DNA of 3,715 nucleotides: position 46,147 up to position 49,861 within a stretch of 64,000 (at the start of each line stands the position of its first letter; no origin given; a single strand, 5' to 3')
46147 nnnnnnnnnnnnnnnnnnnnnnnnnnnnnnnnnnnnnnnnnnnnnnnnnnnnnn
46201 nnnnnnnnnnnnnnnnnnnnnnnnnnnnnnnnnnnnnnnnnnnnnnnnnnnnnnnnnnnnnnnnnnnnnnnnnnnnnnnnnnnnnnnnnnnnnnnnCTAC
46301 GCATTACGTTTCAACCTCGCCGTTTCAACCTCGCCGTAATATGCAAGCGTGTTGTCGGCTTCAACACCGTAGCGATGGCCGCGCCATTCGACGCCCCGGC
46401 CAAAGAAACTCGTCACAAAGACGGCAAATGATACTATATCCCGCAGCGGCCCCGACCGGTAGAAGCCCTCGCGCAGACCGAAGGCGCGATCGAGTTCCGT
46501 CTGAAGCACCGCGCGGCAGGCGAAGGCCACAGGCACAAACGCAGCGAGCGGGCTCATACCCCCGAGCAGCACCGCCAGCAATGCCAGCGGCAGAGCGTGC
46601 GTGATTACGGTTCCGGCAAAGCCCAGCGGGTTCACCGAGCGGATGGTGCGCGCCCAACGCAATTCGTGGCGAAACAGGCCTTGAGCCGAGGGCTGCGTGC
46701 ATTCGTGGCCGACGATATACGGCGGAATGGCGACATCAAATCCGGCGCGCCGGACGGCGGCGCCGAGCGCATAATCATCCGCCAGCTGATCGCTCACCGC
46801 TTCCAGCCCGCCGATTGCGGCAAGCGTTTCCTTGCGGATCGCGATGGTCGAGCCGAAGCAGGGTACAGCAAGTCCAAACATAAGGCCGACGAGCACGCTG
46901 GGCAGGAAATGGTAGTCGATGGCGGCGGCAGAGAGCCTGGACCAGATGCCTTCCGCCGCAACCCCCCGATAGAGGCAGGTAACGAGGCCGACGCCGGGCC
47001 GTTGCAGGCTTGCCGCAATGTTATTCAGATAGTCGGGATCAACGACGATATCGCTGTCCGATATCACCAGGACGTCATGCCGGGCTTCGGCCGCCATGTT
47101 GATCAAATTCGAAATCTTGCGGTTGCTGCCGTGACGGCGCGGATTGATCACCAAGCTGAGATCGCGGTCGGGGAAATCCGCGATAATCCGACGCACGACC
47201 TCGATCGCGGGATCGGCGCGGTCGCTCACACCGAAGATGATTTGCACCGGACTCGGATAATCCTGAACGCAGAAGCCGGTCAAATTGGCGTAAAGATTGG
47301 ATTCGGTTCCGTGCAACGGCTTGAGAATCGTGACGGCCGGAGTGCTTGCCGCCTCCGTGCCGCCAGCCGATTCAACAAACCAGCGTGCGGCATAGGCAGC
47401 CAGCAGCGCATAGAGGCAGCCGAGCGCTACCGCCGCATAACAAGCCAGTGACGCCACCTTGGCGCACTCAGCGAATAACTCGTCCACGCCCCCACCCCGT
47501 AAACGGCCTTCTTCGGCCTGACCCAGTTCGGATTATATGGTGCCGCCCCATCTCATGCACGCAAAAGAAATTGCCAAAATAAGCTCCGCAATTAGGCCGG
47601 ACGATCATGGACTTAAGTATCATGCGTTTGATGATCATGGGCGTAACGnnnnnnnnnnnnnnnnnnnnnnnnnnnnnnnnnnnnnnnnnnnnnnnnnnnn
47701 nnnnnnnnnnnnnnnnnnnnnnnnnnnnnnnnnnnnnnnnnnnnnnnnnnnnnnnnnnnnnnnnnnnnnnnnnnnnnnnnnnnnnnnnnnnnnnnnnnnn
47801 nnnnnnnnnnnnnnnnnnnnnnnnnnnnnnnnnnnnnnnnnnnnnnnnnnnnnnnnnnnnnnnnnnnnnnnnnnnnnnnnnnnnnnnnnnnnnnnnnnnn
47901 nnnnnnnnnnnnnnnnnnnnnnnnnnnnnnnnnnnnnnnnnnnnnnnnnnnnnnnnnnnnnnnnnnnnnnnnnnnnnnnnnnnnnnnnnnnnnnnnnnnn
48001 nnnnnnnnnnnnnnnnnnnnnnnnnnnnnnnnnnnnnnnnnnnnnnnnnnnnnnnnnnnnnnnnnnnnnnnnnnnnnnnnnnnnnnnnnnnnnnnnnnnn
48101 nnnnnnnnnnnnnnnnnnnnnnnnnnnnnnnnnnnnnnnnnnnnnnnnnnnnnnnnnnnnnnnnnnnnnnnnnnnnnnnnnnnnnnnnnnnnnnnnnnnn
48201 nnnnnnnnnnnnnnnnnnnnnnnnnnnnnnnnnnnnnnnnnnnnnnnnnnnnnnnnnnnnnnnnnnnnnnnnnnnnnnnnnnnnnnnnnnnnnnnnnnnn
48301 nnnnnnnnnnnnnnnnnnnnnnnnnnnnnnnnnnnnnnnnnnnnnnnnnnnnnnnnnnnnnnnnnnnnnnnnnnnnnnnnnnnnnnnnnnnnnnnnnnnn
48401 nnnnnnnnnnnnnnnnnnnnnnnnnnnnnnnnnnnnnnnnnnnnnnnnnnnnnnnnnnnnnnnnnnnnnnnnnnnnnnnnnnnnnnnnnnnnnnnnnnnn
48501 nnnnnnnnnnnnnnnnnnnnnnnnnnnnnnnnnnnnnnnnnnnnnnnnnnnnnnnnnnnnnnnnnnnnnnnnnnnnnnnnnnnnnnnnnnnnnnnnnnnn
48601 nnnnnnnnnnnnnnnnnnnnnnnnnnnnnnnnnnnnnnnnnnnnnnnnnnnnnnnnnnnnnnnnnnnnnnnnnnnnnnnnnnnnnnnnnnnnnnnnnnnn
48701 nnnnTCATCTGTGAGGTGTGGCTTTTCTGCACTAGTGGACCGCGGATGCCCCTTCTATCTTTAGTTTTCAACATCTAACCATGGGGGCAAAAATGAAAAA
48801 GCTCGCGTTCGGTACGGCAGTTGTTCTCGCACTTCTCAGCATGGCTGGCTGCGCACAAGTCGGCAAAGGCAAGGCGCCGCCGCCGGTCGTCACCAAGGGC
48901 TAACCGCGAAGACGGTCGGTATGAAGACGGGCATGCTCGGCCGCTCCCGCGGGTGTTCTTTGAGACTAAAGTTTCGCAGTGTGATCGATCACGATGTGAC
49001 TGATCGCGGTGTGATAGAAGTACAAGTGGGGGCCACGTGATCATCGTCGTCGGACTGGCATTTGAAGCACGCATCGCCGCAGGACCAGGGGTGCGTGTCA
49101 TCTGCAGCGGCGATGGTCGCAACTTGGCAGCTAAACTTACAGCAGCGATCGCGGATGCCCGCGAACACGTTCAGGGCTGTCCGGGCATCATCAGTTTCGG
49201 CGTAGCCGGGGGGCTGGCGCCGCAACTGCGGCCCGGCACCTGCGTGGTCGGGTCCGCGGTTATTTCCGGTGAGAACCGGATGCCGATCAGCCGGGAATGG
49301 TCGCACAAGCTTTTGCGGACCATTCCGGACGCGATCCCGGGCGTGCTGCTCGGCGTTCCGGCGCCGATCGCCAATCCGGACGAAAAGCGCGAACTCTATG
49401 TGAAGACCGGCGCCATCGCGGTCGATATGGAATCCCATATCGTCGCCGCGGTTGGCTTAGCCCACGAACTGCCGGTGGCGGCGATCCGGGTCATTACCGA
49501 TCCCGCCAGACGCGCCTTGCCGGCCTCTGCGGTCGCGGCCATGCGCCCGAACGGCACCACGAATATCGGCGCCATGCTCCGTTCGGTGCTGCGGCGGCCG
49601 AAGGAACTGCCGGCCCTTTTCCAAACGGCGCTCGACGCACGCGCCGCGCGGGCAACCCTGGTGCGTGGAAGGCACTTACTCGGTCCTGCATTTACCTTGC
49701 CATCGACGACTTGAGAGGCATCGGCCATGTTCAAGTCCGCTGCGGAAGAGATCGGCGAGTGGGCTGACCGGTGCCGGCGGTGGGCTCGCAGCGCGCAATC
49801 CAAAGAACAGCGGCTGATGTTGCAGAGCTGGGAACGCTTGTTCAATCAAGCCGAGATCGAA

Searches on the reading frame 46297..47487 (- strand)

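Call 46: search_protein_families(library=pfam, proteins=[window:46297-47487:-], max_evalue=0.00001)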
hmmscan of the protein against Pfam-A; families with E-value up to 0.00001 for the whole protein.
window:46297-47487:- (396 aa): 4 families
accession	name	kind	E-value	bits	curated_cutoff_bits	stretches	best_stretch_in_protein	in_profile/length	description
PF13506.12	Glyco_transf_21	-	1.3e-47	161.9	21.7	1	106-280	1-174/174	Glycosyl transferase family 21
PF13641.12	Glyco_tranf_2_3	-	5.6e-28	99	27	1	65-281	16-230/230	Glycosyltransferase like family 2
PF13632.12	Glyco_trans_2_3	-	7.7e-24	85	27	1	141-321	3-190/198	Glycosyl transferase family group 2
PF00535.33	Glycos_transf_2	-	7.7e-07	29.6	23.3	1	57-180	5-123/168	Glycosyl transferase family 2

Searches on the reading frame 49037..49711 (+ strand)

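Call 46: search_protein_families(library=pfam, proteins=[window:49037-49711:+], max_evalue=0.00001)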
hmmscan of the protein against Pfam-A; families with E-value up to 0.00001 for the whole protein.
window:49037-49711:+ (225 aa): 1 family
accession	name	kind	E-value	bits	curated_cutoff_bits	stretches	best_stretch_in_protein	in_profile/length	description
PF01048.26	PNP_UDP_1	-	1.3e-19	71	25.1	1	15-185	40-232/233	Phosphorylase superfamily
